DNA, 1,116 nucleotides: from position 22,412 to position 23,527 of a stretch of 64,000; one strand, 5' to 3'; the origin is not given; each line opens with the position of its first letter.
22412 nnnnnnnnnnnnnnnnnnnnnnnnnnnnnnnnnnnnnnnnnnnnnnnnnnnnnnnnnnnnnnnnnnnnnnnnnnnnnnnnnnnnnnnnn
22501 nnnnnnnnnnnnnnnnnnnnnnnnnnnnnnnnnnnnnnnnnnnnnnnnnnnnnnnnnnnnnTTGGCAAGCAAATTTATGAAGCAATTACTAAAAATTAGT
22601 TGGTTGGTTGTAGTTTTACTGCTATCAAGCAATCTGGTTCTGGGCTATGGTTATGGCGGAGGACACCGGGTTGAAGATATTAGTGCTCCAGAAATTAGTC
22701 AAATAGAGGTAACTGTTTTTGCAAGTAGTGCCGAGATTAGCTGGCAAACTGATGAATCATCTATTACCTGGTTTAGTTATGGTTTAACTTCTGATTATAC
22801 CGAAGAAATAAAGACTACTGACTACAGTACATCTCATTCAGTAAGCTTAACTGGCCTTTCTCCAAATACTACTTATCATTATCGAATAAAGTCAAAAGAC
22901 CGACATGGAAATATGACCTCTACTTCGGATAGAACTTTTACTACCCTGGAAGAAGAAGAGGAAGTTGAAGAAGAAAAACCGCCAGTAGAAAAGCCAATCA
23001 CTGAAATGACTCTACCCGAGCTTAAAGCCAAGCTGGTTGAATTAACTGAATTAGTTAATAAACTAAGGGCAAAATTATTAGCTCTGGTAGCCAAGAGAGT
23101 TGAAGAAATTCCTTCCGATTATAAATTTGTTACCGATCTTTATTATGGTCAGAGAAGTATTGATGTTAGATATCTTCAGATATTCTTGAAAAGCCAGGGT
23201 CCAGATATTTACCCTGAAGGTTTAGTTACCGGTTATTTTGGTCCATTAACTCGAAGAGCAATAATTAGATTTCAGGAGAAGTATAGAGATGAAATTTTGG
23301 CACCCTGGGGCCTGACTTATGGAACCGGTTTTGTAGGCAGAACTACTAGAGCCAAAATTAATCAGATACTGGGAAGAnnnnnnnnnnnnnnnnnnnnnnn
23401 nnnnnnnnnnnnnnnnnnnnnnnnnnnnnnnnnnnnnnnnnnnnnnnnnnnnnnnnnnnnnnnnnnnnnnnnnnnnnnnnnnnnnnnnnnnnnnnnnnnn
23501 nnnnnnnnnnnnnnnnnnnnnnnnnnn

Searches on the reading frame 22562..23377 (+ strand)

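Call 3: search_protein_families(library=pfam, proteins=[window:22562-23377:+], max_evalue=10)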
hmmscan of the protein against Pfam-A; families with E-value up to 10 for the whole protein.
window:22562-23377:+ (272 aa): 7 families
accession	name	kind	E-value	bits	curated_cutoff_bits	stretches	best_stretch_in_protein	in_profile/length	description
PF16656.11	Pur_ac_phosph_N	-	9.3e-09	36.2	30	1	54-128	12-93/93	Purple acid Phosphatase, N-terminal domain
PF01471.23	PG_binding_1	-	9.4e-08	32.6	23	1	201-241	4-41/57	Putative peptidoglycan binding domain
PF00041.27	fn3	-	3.2e-06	27.7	25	1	42-123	2-79/84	Fibronectin type III domain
PF16655.11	PhoD_N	-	0.0015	19.4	30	1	82-119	49-82/90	PhoD-like phosphatase, N-terminal domain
PF25059.1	FN3_DSCAM-DSCAML_C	-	0.009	16.8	39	1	60-131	12-82/89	DSCAM/DSCAML C-terminal Fn3-like domain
PF25788.1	Ig_Rha78A_N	-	0.094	13.4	27.4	1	55-125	36-97/105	Rha78A-like, N-terminal immunoglobulin domain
PF17964.7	Big_10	-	0.43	11.2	22.9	1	96-137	46-86/164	Bacterial Ig domain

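Call 4: search_protein_families(library=ncbifam, proteins=[window:22562-23377:+], max_evalue=1)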
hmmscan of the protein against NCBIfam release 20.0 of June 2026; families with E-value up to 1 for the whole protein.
window:22562-23377:+ (272 aa): 4 families
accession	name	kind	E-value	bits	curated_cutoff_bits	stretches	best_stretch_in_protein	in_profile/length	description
NF041611.1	exoglucan_CbhB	equivalog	1.3e-05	23.5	1950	1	49-152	714-813/997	exoglucanase CbhB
NF045522.1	MXAN_2561_fam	equivalog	0.00015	21.3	150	1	41-125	170-254/304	MXAN_2561 family MXYO-CTERM-anchored protein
NF049889.1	AlphArabdaseBT0360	equivalog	0.0042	15.7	600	1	34-134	31-135/639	arabinan endo-1,5-alpha-L-arabinosidase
TIGR02869.1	spore_SleB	equivalog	0.043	13.7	236.5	1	192-241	6-52/201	spore cortex-lytic enzyme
